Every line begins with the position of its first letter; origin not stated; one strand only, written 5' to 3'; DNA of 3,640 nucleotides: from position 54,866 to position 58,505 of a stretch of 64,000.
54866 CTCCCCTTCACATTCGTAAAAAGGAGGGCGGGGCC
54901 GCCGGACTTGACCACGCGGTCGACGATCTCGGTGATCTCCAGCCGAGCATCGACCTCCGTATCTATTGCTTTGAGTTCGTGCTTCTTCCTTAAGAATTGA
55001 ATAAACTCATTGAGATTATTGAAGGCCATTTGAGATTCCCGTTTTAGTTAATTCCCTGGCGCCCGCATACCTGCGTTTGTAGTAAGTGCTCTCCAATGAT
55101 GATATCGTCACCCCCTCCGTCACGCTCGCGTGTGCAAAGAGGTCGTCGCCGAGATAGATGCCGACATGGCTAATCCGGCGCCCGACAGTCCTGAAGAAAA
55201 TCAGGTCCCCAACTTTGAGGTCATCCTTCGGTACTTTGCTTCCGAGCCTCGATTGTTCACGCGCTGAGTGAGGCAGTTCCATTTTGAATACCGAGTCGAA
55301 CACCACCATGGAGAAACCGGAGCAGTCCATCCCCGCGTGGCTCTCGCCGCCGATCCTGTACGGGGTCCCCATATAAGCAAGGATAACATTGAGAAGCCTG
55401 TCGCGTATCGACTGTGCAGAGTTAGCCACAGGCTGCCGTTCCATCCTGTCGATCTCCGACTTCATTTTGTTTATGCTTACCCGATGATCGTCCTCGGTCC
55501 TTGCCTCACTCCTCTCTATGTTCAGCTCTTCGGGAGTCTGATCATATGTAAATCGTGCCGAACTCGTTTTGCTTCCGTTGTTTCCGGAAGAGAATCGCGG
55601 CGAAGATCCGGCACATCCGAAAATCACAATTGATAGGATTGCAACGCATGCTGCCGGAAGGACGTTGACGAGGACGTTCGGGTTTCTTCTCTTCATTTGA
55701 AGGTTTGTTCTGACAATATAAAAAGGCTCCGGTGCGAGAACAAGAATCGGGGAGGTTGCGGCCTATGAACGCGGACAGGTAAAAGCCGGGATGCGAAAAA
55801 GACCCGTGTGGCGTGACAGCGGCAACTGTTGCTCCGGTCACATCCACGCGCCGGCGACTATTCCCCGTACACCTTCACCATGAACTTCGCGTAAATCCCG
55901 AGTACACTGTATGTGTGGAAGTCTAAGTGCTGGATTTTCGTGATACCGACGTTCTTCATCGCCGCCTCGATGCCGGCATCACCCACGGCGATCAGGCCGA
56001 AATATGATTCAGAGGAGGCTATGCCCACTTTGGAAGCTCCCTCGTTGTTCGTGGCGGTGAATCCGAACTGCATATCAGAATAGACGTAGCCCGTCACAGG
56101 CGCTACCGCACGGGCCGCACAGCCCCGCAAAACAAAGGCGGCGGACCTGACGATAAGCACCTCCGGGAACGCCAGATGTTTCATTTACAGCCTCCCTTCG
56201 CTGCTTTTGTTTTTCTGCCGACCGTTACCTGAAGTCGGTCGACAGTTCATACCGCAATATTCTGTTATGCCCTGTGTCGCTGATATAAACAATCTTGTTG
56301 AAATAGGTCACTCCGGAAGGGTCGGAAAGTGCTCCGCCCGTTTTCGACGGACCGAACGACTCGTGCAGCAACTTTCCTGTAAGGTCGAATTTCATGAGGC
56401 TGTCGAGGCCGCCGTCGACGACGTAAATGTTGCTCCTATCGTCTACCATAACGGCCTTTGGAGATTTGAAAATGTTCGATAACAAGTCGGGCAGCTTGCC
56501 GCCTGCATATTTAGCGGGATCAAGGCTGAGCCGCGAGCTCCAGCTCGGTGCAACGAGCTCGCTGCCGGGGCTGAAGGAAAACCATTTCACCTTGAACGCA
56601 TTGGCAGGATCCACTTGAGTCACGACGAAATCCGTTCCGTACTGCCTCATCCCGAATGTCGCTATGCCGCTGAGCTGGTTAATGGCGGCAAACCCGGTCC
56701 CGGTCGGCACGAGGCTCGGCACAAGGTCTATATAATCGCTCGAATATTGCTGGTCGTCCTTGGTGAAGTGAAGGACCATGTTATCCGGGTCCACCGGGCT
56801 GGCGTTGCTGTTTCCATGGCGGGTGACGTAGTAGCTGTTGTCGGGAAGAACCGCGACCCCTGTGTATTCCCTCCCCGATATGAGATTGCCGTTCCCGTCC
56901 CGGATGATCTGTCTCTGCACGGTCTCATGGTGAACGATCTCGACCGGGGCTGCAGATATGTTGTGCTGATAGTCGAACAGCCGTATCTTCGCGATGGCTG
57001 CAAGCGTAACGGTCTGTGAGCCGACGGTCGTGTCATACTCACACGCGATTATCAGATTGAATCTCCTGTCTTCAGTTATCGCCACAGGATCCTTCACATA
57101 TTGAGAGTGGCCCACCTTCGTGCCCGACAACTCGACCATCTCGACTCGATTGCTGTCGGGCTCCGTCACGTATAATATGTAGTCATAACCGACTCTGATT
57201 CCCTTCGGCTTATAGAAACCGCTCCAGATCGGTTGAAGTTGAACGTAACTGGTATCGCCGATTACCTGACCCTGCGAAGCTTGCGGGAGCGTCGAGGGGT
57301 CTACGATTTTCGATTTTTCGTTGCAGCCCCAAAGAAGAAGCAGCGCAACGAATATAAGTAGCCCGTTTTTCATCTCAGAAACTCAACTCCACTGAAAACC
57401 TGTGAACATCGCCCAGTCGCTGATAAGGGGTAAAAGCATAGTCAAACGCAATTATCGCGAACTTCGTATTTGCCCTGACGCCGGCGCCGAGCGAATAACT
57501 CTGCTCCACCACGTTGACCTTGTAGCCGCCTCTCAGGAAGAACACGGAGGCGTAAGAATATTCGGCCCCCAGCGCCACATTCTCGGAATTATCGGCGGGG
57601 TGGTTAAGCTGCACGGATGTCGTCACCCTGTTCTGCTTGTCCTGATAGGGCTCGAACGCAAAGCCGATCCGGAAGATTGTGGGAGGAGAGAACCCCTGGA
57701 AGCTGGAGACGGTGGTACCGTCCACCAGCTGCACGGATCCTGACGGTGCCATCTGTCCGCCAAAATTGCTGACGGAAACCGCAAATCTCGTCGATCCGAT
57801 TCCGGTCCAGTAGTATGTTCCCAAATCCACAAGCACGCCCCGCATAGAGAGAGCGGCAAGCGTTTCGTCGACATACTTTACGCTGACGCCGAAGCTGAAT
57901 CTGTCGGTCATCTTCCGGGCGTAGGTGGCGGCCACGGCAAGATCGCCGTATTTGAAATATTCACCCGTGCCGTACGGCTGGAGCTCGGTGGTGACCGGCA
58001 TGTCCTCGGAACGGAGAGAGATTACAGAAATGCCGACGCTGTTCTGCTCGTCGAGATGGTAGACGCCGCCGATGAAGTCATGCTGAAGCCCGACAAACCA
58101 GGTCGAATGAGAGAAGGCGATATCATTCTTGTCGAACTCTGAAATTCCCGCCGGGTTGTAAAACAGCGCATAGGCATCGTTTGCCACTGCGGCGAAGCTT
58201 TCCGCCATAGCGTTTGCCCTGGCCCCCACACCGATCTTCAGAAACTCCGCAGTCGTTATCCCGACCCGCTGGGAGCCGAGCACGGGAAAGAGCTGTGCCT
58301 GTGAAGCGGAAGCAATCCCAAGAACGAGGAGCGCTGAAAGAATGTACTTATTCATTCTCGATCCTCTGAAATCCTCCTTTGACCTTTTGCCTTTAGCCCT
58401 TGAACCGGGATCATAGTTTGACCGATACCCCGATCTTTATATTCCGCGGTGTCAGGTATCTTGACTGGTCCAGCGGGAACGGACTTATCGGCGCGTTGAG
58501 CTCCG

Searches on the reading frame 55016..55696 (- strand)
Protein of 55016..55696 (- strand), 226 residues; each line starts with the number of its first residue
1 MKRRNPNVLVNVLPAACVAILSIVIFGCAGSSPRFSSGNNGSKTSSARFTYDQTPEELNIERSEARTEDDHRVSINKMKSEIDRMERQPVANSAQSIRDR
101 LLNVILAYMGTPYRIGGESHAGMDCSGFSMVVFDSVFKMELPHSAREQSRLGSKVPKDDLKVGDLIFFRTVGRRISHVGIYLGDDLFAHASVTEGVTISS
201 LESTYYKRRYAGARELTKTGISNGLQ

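Call 52: search_protein_families(library=pfam, proteins=[window:55016-55696:-], max_evalue=0.01)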
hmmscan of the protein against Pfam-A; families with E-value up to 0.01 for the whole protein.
window:55016-55696:- (226 aa): 1 family
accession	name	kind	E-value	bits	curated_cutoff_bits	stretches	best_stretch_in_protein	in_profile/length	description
PF00877.26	NLPC_P60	-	6.1e-30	103.7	23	1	110-214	1-104/105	NlpC/P60 family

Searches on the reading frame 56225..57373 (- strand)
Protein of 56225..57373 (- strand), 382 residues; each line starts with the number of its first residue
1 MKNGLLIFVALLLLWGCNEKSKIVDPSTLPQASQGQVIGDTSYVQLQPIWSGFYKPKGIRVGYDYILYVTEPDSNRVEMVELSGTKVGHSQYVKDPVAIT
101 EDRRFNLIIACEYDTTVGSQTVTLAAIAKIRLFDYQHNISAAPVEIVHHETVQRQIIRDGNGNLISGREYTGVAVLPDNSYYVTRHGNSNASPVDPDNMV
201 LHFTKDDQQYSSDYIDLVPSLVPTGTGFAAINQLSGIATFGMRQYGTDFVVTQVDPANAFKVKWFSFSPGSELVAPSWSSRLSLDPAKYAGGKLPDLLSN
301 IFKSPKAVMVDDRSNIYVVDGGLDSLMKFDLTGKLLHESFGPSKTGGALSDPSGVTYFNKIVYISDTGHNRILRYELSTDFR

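Call 52: search_protein_families(library=pfam, proteins=[window:56225-57373:-], max_evalue=0.01)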
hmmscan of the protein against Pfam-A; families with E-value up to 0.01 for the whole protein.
window:56225-57373:- (382 aa): 1 family
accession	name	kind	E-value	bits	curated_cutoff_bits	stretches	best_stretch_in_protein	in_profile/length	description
PF01436.27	NHL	-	2.7e-06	27.6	20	0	349-375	1-28/28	NHL repeat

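Call 53: search_protein_families(library=ncbifam, proteins=[window:56225-57373:-], max_evalue=0.001)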
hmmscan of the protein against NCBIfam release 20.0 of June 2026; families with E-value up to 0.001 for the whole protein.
window:56225-57373:- (382 aa): 2 families
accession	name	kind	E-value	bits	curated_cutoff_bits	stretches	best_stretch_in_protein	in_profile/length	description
NF033206.1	ScyE_fam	subfamily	1e-05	25.2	80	0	172-335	12-171/333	ScyD/ScyE family protein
NF035926.1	scyF_NHL_VPEP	equivalog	0.00037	19.7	350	0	300-372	149-223/376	scytonemin biosynthesis PEP-CTERM protein ScyF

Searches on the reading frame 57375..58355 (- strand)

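Call 52: search_protein_families(library=pfam, proteins=[window:57375-58355:-], max_evalue=0.01)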
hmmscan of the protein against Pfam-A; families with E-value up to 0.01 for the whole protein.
window:57375-58355:- (326 aa): 3 families
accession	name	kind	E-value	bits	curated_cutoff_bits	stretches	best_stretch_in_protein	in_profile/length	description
PF19572.5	PorV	-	4.5e-11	43.2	27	1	29-251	6-234/243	Type IX secretion system protein PorV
PF03349.22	Toluene_X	-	1.9e-05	23.8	29.7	1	47-159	24-112/421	Outer membrane protein transport protein (OMPP1/FadL/TodX)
PF03687.19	UPF0164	-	0.00013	21.4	21.4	1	38-100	43-105/325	Uncharacterised protein family (UPF0164)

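Call 53: search_protein_families(library=ncbifam, proteins=[window:57375-58355:-], max_evalue=0.001)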
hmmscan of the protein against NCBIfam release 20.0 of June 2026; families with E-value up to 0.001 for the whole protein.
window:57375-58355:- (326 aa): 4 families
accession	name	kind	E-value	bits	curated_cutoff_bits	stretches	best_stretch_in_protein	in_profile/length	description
NF033709.1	PorV_fam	subfamily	1.3e-62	212.3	90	1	34-326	2-326/326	PorV/PorQ family protein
NF052325.1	PorVQ2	equivalog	6.9e-25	87.7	325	1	35-165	26-166/354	putative type IX sorting system protein PorV2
NF033710.1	T9SS_OM_PorV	equivalog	1.9e-23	83.3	250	1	16-251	12-246/367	type IX secretion system outer membrane channel protein PorV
NF033711.1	T9SS_PorQ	equivalog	6.7e-21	74.7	220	1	26-202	17-191/335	type IX secretion system protein PorQ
